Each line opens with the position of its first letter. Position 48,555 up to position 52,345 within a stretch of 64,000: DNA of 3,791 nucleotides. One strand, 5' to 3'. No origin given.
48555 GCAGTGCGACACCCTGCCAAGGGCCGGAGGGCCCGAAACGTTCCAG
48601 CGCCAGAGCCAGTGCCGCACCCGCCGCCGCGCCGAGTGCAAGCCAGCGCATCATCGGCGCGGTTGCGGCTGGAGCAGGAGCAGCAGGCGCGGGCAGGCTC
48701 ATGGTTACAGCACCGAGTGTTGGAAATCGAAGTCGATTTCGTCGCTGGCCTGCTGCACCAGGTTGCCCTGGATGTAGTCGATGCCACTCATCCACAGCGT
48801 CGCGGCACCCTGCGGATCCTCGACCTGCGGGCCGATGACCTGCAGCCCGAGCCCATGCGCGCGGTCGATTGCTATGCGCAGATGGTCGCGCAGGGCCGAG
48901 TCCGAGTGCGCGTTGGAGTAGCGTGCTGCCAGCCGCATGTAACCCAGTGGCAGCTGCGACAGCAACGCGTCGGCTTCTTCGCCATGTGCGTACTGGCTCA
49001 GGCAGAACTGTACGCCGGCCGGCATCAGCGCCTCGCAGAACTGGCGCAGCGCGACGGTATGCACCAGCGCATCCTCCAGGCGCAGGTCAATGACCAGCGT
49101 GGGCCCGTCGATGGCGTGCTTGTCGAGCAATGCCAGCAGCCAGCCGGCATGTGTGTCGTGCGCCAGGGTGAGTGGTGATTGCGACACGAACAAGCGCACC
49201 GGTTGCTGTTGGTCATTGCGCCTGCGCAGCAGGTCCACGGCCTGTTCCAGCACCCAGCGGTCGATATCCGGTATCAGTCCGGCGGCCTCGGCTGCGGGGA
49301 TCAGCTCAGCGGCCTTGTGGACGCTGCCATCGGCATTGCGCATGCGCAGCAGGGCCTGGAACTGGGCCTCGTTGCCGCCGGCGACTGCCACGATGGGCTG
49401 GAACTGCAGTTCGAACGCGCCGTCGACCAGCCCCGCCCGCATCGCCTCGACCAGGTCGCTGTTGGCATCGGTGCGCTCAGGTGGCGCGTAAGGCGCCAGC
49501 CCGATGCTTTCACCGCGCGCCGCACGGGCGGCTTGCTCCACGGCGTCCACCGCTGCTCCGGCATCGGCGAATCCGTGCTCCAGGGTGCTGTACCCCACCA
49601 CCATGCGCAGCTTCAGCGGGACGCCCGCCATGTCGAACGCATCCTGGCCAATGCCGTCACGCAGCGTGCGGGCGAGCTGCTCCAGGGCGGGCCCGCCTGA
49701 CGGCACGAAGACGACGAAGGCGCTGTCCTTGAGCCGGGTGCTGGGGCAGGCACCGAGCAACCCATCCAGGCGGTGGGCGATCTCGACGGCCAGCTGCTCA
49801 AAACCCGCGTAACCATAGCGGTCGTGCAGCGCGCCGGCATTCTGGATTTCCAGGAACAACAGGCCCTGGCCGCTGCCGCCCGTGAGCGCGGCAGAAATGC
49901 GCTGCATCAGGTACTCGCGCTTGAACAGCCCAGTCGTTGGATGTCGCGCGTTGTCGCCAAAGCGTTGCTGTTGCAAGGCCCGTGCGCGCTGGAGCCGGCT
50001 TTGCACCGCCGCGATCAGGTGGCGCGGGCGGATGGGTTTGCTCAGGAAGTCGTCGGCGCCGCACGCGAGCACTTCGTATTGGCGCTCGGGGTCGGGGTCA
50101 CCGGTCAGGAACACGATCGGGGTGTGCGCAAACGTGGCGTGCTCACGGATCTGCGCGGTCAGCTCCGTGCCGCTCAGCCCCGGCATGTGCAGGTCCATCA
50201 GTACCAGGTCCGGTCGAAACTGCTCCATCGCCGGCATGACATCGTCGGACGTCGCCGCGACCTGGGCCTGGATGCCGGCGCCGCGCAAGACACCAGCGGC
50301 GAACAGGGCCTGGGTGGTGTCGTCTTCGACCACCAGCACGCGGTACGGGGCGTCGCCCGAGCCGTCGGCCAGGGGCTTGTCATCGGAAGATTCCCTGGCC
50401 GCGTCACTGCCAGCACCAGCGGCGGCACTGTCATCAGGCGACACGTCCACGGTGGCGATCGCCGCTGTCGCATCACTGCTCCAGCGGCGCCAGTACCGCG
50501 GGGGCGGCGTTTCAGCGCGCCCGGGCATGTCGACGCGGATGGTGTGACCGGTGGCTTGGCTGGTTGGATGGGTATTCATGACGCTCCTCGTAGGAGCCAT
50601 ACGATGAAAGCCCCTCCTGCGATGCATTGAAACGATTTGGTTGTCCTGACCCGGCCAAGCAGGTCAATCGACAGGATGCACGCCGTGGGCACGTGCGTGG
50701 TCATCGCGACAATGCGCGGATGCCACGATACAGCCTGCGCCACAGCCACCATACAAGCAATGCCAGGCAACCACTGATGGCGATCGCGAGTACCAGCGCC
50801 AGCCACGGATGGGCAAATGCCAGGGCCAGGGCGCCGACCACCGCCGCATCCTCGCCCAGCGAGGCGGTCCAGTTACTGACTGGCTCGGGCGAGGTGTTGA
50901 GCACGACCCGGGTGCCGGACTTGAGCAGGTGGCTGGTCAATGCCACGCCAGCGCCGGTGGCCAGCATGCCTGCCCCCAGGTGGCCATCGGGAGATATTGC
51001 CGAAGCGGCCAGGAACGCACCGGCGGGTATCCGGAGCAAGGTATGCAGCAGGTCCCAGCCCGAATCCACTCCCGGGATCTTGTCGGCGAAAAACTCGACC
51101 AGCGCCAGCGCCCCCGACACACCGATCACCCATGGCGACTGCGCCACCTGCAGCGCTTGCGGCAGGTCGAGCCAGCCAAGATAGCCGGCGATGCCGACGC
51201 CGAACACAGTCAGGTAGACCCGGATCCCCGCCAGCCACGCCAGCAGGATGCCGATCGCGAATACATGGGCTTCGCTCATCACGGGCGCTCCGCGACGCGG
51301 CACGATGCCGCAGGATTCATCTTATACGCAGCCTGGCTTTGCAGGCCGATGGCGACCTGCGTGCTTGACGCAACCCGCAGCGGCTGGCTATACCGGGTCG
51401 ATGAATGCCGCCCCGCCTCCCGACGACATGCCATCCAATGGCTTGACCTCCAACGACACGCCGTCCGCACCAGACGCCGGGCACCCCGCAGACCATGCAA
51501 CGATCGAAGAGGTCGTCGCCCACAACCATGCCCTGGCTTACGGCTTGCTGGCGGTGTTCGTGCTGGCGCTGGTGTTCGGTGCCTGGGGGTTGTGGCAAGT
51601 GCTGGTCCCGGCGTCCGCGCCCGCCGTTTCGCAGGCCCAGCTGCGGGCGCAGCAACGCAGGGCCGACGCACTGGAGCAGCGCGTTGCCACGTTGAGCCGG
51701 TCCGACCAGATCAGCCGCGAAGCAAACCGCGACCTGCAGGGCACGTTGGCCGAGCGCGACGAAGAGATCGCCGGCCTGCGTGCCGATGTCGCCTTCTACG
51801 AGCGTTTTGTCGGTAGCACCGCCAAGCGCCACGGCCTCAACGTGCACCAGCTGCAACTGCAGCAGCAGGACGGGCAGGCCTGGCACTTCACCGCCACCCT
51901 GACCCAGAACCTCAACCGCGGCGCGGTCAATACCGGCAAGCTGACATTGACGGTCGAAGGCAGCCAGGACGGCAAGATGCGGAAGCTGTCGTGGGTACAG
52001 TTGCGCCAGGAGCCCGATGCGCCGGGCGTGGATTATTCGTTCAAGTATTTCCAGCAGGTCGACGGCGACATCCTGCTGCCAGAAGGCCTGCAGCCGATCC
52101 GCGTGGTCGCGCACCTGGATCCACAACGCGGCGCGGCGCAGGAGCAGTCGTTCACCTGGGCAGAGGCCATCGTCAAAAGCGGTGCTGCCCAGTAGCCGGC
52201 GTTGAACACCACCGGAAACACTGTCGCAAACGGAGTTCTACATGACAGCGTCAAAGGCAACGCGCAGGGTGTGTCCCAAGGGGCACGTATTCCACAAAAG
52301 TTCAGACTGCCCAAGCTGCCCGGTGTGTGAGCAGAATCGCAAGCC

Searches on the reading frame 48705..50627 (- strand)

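Call 40: search_protein_families(library=pfam, proteins=[window:48705-50627:-], max_evalue=0.001)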
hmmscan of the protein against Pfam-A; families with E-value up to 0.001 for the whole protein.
window:48705-50627:- (640 aa): 2 families
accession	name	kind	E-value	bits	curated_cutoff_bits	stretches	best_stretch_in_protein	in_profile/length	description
PF00563.25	EAL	-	5e-39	134.5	31.3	1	396-626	4-235/236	EAL domain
PF00072.30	Response_reg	-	3.5e-24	85.6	30.2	1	97-209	1-111/111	Response regulator receiver domain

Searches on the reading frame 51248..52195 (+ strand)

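Call 67: search_protein_families(library=pfam, proteins=[window:51248-52195:+], max_evalue=0.001)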
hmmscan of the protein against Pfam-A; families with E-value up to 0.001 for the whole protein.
window:51248-52195:+ (315 aa): 2 families
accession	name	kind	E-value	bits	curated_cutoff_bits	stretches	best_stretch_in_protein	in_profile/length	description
PF20567.3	DUF6776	-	2.8e-49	167.4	27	1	142-286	1-147/149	Family of unknown function (DUF6776)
PF04977.20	DivIC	-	0.00077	19.7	28.9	0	100-163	1-65/80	Septum formation initiator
